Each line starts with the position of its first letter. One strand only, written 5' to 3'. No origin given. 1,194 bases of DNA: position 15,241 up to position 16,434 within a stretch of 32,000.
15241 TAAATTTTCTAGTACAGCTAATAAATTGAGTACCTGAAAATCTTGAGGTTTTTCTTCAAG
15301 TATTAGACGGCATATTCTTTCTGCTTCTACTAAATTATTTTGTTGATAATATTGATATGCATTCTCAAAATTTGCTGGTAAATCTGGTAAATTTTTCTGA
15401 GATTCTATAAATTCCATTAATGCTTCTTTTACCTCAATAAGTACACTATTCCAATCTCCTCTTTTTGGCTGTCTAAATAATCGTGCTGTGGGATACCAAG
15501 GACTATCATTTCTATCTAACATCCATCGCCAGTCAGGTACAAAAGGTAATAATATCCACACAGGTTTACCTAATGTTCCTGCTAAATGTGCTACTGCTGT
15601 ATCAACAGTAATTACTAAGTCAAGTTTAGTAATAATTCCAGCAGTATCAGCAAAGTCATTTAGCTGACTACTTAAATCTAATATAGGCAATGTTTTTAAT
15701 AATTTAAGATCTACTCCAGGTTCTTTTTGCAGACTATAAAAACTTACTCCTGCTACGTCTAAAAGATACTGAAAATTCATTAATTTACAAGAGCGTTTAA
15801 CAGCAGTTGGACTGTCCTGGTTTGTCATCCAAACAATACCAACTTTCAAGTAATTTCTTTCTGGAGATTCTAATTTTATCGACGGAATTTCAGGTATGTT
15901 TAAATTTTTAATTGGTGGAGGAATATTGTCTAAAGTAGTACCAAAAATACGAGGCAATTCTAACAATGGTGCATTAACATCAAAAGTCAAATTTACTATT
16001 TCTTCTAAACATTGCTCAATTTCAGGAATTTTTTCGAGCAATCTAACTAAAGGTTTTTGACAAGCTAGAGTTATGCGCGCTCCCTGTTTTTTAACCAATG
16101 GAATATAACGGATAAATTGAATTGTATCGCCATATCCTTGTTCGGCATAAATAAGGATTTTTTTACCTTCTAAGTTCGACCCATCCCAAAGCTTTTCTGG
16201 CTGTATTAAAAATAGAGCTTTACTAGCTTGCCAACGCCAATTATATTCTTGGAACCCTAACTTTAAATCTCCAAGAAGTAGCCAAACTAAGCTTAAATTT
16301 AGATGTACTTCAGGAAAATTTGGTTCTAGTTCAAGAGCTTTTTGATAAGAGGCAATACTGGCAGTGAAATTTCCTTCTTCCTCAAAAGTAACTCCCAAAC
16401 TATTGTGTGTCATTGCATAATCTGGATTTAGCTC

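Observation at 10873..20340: One polypeptide with six putative glycosyltransferase domains: 5 x (TPR + GT9-like) + GT4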

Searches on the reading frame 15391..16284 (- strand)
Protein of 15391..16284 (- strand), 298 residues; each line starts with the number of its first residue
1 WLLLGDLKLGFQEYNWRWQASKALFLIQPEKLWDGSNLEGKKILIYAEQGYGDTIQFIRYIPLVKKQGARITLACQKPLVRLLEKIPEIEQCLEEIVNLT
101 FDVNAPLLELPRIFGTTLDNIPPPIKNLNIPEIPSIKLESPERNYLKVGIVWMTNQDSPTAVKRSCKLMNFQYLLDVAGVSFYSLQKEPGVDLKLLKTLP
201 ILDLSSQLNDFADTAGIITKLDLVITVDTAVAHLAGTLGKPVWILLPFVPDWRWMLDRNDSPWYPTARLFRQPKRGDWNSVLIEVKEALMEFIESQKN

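Call 8: search_protein_families(library=pfam, proteins=[window:15391-16284:-], max_evalue=1)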
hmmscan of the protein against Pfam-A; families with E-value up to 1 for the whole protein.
window:15391-16284:- (298 aa): 1 family
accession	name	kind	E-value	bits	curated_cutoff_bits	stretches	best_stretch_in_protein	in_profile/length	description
PF01075.23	Glyco_transf_9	-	0.00014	21.7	22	1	211-242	174-205/247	Glycosyltransferase family 9 (heptosyltransferase)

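Call 9: search_protein_families(library=ncbifam, proteins=[window:15391-16284:-], max_evalue=1)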
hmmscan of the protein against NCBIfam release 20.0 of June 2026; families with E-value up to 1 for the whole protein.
window:15391-16284:- (298 aa): 2 families
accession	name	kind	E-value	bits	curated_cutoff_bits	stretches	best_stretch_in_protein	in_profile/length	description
TIGR02193.1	heptsyl_trn_I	equivalog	0.0011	18.3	185.3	1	211-253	246-288/320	lipopolysaccharide heptosyltransferase I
NF007742.0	PRK10422.1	equivalog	0.054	12.3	467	1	198-246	241-288/352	lipopolysaccharide core heptosyltransferase RfaQ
